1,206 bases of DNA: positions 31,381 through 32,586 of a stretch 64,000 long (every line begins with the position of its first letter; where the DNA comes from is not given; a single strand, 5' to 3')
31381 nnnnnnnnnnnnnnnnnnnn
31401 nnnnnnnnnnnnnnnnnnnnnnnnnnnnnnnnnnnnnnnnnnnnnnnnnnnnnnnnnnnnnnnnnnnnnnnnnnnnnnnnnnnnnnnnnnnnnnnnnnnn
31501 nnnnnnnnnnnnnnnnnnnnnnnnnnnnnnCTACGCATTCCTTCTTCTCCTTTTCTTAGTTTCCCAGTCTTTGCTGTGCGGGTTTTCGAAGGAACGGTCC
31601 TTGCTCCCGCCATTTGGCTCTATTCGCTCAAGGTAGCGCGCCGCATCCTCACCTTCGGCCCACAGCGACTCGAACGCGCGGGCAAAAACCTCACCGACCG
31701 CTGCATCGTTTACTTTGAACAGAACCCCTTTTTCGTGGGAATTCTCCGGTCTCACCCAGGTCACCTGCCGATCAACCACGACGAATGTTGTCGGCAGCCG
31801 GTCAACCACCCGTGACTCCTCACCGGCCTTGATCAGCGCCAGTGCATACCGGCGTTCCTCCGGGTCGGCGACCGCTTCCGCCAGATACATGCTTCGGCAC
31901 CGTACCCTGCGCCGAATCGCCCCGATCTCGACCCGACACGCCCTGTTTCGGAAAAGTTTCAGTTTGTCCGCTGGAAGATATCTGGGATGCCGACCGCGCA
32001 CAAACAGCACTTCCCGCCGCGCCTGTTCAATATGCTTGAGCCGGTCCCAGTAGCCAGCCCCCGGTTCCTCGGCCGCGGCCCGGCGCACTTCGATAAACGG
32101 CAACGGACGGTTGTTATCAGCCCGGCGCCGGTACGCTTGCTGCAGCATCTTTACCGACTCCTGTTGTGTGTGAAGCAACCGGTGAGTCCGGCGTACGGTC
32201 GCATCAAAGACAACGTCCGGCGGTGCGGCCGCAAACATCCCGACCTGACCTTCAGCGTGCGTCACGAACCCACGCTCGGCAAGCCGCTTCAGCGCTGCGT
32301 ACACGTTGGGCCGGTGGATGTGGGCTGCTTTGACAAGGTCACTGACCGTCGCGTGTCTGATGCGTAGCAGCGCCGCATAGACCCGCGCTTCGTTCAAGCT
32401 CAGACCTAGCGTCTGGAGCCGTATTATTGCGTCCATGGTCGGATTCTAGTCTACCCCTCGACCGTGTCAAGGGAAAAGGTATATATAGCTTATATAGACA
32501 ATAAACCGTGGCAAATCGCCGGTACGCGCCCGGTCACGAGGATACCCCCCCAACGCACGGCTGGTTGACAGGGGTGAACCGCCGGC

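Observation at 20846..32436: Six consecutive T9SS-tailed secreted proteins (BNR propellers, Kelch propellers, CBM-like, 1391-aa Ig/Kelch giant) headed by a TrmB-family regulator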

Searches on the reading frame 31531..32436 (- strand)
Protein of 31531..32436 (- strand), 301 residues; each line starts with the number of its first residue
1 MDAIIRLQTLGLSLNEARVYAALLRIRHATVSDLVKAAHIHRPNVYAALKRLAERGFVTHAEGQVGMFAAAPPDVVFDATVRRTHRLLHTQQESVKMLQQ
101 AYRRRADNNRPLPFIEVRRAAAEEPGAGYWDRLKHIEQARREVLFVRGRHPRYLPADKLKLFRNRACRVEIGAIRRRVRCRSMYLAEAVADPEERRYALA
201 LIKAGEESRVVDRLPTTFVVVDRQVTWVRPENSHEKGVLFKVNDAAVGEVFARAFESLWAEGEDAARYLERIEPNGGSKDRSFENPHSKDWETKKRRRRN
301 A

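Call 4: search_protein_families(library=pfam, proteins=[window:31531-32436:-], max_evalue=0.01)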
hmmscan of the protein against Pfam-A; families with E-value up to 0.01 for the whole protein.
window:31531-32436:- (301 aa): 7 families
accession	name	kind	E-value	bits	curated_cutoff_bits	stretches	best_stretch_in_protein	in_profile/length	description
PF01978.25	TrmB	-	7.3e-16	58.2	25.6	1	7-73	1-67/68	Sugar-specific transcriptional regulator TrmB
PF12802.13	MarR_2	-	3.1e-06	27.7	27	1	10-60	1-52/61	MarR family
PF24217.1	DUF7436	-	4.3e-05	23.9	34.2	1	134-263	22-151/153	Family of unknown function (DUF7436)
PF01047.28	MarR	-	0.00053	20.3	24.6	1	23-59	12-48/59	MarR family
PF09339.16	HTH_IclR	-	0.0017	18.5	22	1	29-59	19-49/52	IclR helix-turn-helix domain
PF01022.26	HTH_5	-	0.0055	17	22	1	23-59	10-46/47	Bacterial regulatory protein, arsR family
PF12840.13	HTH_20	-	0.0061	16.9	27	0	17-60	7-50/51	Helix-turn-helix domain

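Call 5: search_protein_families(library=ncbifam, proteins=[window:31531-32436:-], max_evalue=0.01)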
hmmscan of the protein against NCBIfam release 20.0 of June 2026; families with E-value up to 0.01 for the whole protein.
window:31531-32436:- (301 aa): 8 families
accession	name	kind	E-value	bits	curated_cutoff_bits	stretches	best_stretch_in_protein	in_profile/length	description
NF047390.1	TransRegTrmBL1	equivalog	1.1e-07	31.2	650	1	4-105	7-105/341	HTH-type sugar sensing transcriptional regulator TrmBL1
NF053756.1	MreA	equivalog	0.00015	21.5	100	1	5-62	8-65/110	MreA family transcriptional regulator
NF040851.1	tran_reg_TrmB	equivalog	0.0002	20.6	600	1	5-99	9-103/338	HTH-type sugar-sensing transcriptional regulator TrmB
NF047392.1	TransRegTrmBHalo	equivalog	0.00025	20.1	500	1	12-85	18-91/349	HTH-type sugar sensing transcriptional regulator TrmB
NF041141.1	tran_reg_TrmBL2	equivalog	0.00035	20.2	530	1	10-83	14-87/264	HTH-type transcriptional regulator TrmBL2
NF053606.1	Sta1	subfamily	0.0012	19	80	1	11-61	17-67/100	Sta1 family transcriptional regulator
NF033788.1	HTH_metalloreg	subfamily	0.0044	16.8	55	0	19-74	16-72/77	metalloregulator ArsR/SmtB family transcription factor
NF040939.2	trans_reg_lrs14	equivalog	0.0057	16.7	90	1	11-61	18-69/103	Lrs14 family HTH-type transcriptional regulator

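Call 6: find_encoding_contigs(protein=window:31531-32436:-, flank=10000, max_places=6)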
Protein window:31531-32436:- (301 aa): no gene with exactly this product is on record in the collection.

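Call 10: find_homologous_proteins(query=window:31531-32436:-)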
Query window:31531-32436:- (301 aa): 11 proteins with E <= 0.001 among 5850 candidates.
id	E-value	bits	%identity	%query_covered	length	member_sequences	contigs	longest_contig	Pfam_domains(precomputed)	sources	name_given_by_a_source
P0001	1.4e-191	653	98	100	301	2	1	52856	PF01978.26,PF12802.14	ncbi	-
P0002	1.7e-93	331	52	97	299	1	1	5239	PF01978.26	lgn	-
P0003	7.6e-88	313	54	90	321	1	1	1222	PF01978.26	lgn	-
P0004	6.2e-63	231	43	89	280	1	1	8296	PF01978.26,PF09339.17,PF12802.14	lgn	-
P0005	2.8e-56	209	41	89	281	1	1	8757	PF01978.26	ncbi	-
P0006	1.2e-7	49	27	86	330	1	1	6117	PF01978.26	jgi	jgi:DNA-binding CsgD family transcriptional regulator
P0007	5.8e-5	41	36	32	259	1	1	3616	PF01978.26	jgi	jgi:predicted transcriptional regulator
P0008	9.2e-5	40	35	29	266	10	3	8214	PF01978.26,PF09339.17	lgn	-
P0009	9.3e-5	40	36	32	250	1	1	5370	PF01978.26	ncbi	-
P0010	2.3e-4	39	50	17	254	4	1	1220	PF01978.26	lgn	-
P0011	9.9e-4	37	35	30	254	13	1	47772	PF01978.26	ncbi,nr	ncbi:helix-turn-helix domain-containing protein [Candidatus Woesearchaeota archaeon]|nr:helix-turn-h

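Call 11: find_encoding_contigs(protein=P0001, flank=10000, max_places=3)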
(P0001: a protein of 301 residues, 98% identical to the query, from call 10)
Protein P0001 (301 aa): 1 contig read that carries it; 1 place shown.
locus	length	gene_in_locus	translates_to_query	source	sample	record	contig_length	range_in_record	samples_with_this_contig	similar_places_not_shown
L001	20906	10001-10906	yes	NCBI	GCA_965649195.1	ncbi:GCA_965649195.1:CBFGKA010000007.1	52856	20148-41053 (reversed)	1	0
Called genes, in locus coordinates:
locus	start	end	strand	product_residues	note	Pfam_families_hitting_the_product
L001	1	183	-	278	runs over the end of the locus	PF00950:ABC-3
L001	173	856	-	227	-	PF00005:ABC_tran, PF02463:SMC_N (faint), PF13304:AAA_21 (weak)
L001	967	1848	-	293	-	PF01297:ZnuA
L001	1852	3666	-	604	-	PF07715:Plug, PF00593:TonB_dep_Rec_b-barrel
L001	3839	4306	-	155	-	PF01402:RHH_1 (weak), PF08753:NikR_C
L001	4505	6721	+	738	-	PF01564:Spermine_synth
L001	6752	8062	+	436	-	PF02563:Poly_export (faint), PF10531:SLBB, PF22461:SLBB_2 (faint)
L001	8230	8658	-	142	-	PF02502:LacAB_rpiB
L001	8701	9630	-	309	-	PF01063:Aminotran_4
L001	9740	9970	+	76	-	-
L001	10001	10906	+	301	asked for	PF01978:TrmB, PF12802:MarR_2 (weak)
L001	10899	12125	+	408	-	PF13854:Kelch_HCF (faint), PF13415:Beta-prop_FBX42, PF24681:Kelch_KLHDC2_KLHL20_DRC7, PF24981:Beta-prop_ATRN-LZTR1, PF24681:Kelch_KLHDC2_KLHL20_DRC7, PF24981:Beta-prop_ATRN-LZTR1, PF13415:Beta-prop_FBX42, PF18962:Por_Secre_tail, +3 more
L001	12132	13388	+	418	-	PF24681:Kelch_KLHDC2_KLHL20_DRC7, PF13415:Beta-prop_FBX42, PF01344:Kelch_1 (weak), PF24981:Beta-prop_ATRN-LZTR1 (weak), PF24681:Kelch_KLHDC2_KLHL20_DRC7, PF13415:Beta-prop_FBX42, PF24981:Beta-prop_ATRN-LZTR1 (weak), PF01344:Kelch_1 (weak), +4 more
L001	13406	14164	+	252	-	-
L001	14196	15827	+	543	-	PF13088:BNR_2 (faint), PF15892:BNR_4 (weak), PF02012:BNR (faint)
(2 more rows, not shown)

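Call 12: find_encoding_contigs(protein=P0005, flank=10000, max_places=3)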
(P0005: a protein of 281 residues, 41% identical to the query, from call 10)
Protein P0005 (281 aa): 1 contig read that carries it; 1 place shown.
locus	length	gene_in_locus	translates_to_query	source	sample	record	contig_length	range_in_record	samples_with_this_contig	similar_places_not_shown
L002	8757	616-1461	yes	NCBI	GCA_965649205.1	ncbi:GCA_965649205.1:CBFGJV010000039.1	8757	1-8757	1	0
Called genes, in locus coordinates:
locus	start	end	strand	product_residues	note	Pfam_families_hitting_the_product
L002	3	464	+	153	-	?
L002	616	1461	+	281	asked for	PF01978:TrmB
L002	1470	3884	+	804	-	PF00082:Peptidase_S8, PF18962:Por_Secre_tail (weak)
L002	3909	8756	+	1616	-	?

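Call 13: find_encoding_contigs(protein=P0004, flank=10000, max_places=3)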
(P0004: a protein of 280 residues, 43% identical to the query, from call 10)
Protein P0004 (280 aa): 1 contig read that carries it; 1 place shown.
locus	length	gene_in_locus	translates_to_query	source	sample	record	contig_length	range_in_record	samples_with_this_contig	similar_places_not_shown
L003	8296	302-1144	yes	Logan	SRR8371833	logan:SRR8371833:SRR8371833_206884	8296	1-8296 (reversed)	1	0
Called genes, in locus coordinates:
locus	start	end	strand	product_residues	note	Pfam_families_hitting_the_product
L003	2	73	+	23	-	?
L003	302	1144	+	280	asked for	PF01978:TrmB, PF09339:HTH_IclR (faint), PF12802:MarR_2 (faint)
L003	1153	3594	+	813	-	PF00082:Peptidase_S8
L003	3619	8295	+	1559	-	?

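Call 14: find_encoding_contigs(protein=P0002, flank=10000, max_places=3)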
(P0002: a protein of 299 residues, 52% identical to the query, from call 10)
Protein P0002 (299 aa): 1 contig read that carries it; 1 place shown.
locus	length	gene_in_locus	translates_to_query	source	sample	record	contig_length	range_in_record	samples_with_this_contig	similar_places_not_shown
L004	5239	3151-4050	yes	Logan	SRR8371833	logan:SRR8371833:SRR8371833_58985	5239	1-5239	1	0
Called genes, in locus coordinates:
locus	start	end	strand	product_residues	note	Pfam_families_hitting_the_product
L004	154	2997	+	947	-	PF00082:Peptidase_S8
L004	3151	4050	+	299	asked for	PF01978:TrmB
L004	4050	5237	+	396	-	?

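Call 19: find_related_loci(query=A1, collection=genome_contigs, flank=10000)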
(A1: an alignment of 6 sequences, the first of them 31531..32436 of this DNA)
Query A1 (301 aa) in genome_contigs; peptide patterns used: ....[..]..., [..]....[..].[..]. (x = any residue, [..] = any of these).
374 stretches matched a pattern; 15 encode a relative of the query (tblastn E <= 1e-3); 15 distinct loci.
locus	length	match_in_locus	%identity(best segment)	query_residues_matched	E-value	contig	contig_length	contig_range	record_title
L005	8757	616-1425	41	1-269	1e-58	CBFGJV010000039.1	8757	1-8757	MAG: candidate division WOR-3 bacterium isolate SZTDM_202302_bins_28.1 genome assembly, contig: NODE_39_length_8757_cov_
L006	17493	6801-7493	32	7-242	4e-14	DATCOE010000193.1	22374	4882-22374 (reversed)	MAG TPA_asm: Gaiellaceae bacterium isolate SMAG_U7193 k141_166599, whole genome shotgun sequence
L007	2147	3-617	33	7-222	3e-14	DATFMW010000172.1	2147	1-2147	MAG TPA_asm: Gaiellaceae bacterium isolate SMAG_U9235 k141_330399, whole genome shotgun sequence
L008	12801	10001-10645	30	2-222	3e-13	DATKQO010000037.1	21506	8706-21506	MAG TPA_asm: Gaiellaceae bacterium isolate SMAG_U14004 k141_1154468, whole genome shotgun sequence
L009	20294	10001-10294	35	2-96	2e-8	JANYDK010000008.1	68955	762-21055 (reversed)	MAG: Deltaproteobacteria bacterium isolate 336R_metabinner_62 336R_k141_1679656, whole genome shotgun sequence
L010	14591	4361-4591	38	7-83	6e-8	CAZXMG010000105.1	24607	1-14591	MAG TPA_asm: uncultured Polyangiaceae bacterium isolate SRP287051_co1_88 genome assembly, contig: NODE_3028_length_24607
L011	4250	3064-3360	33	4-99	7e-8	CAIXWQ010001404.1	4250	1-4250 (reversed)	MAG: uncultured delta proteobacterium isolate MJ-time_bin-4440 genome assembly, contig: bin-4440:1404/1422, whole genome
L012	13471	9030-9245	40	7-78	1e-7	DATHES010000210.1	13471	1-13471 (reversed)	MAG TPA_asm: Polyangiaceae bacterium isolate SMAG_U12427 k141_173671, whole genome shotgun sequence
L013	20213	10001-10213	39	7-74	2e-7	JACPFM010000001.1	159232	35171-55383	MAG: Deltaproteobacteria bacterium isolate NC_groundwater_361_Ag_B-0.1um_71_13 GD18-4_B1_scaffold_78125, whole genome sh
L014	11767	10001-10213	39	7-77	4e-7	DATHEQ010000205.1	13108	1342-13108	MAG TPA_asm: Polyangiaceae bacterium isolate SMAG_U12425 k141_33751, whole genome shotgun sequence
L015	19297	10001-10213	38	7-74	7e-7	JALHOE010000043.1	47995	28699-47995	MAG: Deltaproteobacteria bacterium isolate bin.11 c_000000003634, whole genome shotgun sequence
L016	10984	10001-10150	44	7-56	2e-6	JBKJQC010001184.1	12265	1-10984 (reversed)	MAG: Polyangiales bacterium isolate ant_bin.485 k117_3236515, whole genome shotgun sequence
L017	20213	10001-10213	39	7-74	3e-6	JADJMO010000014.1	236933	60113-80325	MAG: Myxococcales bacterium isolate EsbW_18-Q3-R4-48_BATAC.438 tig00007647-10-2354890, whole genome shotgun sequence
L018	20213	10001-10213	39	7-74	3e-6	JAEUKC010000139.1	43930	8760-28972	MAG: Myxococcales bacterium isolate new MAG-85 k141_3091436, whole genome shotgun sequence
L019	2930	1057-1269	39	7-74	6e-6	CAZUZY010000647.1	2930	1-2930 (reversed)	MAG TPA_asm: uncultured Polyangiales bacterium isolate binchicken_co284_134 genome assembly, contig: NODE_29256_length_2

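Call 23: search_solved_structures(query=A1, max_evalue=0.1)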
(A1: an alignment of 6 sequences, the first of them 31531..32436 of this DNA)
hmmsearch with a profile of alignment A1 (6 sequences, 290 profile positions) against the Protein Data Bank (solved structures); distinct sequences matched with E-value up to 0.1: 7.
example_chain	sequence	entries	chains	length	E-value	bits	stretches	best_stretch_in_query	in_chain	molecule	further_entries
5bpd_A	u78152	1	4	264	1.7e-11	47.1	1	10-264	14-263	TrmBL2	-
5box_A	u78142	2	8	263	1.7e-11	47.1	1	10-264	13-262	Putative HTH-type transcriptional regulator TrmBL2 | TrmBL2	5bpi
5bqt_A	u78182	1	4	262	2.3e-11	46.6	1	10-263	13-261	Putative HTH-type transcriptional regulator TrmBL2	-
3qph_A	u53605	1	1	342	3.9e-05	26.2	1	6-125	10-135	TrmB, a global transcription regulator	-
1sfx_A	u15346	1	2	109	0.0048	19.3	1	2-79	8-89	Conserved hypothetical protein AF2008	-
1ku9_A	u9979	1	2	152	0.012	18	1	8-101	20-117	hypothetical protein MJ223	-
9lkx_K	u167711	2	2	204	0.088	15.1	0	175-261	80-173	Mitochondrial cardiolipin hydrolase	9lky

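Call 36: search_protein_families(library=pfam, proteins=[L002:1470-3884:+, L002:3909-8756:+, L003:1153-3594:+, L003:3619-8295:+, L004:154-2997:+, L004:4050-5237:+, L002:3-464:+], max_evalue=0.001)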
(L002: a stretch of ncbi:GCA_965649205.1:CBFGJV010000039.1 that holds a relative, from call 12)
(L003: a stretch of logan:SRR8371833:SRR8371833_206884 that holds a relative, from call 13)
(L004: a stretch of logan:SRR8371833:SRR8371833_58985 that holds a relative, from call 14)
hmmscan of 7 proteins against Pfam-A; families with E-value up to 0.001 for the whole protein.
L002:1470-3884:+ (804 aa): 3 families
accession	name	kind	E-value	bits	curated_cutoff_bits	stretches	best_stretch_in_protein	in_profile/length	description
PF00082.27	Peptidase_S8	-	3.6e-35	122.1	21.8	2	280-507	72-277/288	Subtilase family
PF18962.6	Por_Secre_tail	-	5.2e-05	23.9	27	1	718-794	2-66/75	Secretion system C-terminal sorting domain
PF04151.21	PPC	-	0.00093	20.5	25.9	0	614-682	6-69/70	Bacterial pre-peptidase C-terminal domain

L002:3909-8756:+ (1616 aa): 2 families
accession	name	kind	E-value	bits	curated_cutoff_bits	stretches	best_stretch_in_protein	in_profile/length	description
PF20773.4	InhA-like_MAM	-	7.5e-05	22.8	26.9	1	1237-1331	56-162/191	Immune inhibitor A-like, MAM domain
PF21471.3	Reelin_subrepeat-B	-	0.00016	21.9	27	1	1267-1331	64-126/127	Reelin subrepeat B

L003:1153-3594:+ (813 aa): 2 families
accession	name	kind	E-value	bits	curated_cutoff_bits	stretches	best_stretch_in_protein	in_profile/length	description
PF00082.27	Peptidase_S8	-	1.7e-35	123.2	21.8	2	282-507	74-277/288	Subtilase family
PF18962.6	Por_Secre_tail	-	0.00057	20.6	27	0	719-811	3-74/75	Secretion system C-terminal sorting domain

L003:3619-8295:+ (1559 aa): 2 families
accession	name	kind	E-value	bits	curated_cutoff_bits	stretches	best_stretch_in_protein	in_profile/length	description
PF20773.4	InhA-like_MAM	-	6e-07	29.6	26.9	1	1236-1332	54-162/191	Immune inhibitor A-like, MAM domain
PF21471.3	Reelin_subrepeat-B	-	2.5e-05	24.5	27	1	1267-1333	63-127/127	Reelin subrepeat B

L004:154-2997:+ (947 aa): 1 family
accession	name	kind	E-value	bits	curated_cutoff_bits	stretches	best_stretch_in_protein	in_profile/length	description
PF00082.27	Peptidase_S8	-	3.1e-43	148.6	21.8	1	155-430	1-288/288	Subtilase family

L004:4050-5237:+ (396 aa): 10 families
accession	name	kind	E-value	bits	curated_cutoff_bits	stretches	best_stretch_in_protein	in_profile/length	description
PF24681.1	Kelch_KLHDC2_KLHL20_DRC7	-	5.9e-33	114.5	50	2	83-290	3-221/221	KLHDC2/KLHL20/DRC7 Kelch-repeats domain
PF01344.31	Kelch_1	-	4.1e-30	103.4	20.1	3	272-303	1-31/46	Kelch motif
PF24981.1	Beta-prop_ATRN-LZTR1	-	6.4e-20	72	50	2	260-329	27-98/289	Attractin/LZTR1 beta-propeller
PF13418.12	Kelch_4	-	1.9e-18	66.6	21.6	1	272-302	1-32/49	Galactose oxidase, central domain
PF13964.12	Kelch_6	-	5.8e-13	48.8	25.3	0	82-122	5-47/50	Kelch motif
PF13854.13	Kelch_HCF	-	1.8e-09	37.8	113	1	102-217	159-279/345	Host cell factor, Kelch-repeats domain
PF07646.21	Kelch_2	-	1.8e-08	34.4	21.3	0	130-176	4-42/48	Kelch motif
PF25210.1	Kelch_FKB95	-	2.3e-08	34.4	70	0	168-315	23-167/268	FKB95, Kelch-repeats domain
PF13415.12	Kelch_3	-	4.5e-08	33.5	22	0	88-135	1-47/48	Galactose oxidase, central domain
PF18962.6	Por_Secre_tail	-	3.7e-05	24.4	27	1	329-392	3-64/75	Secretion system C-terminal sorting domain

L002:3-464:+ (153 aa): 1 family
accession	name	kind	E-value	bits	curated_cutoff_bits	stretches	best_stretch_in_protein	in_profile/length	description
PF18962.6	Por_Secre_tail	-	1.5e-11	44.8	27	1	76-152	1-75/75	Secretion system C-terminal sorting domain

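Call 46: search_protein_representatives(alignment_id=A1)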
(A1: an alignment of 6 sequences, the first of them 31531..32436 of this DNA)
Query: 6 sequences, 290 profile positions. Proteins with E-value up to 0.001 (for the whole library): 9456; up to 1e-10: 847; up to 1e-30: 24. The best 150 are listed.
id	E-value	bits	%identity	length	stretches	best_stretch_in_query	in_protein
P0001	1.4e-152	523.3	-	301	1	1-290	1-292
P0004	1.5e-136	470.7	-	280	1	1-282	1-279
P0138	5.8e-66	239.0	-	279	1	2-270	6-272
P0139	3.6e-64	233.1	-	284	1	2-274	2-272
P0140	9.4e-62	225.2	-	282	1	8-270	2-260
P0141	3.9e-60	219.9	-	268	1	6-269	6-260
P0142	8.4e-57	208.9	-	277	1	1-272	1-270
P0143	1.7e-49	184.9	-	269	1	6-267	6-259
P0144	3.6e-48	180.6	-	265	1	1-263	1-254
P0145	9.3e-47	175.9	-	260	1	9-271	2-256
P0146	1.1e-46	175.7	-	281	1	5-267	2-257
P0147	2.2e-45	171.5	-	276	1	1-270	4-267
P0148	5.4e-44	166.9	-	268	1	3-266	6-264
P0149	4.5e-41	157.3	-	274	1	2-262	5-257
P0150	1.6e-40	155.5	-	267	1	3-262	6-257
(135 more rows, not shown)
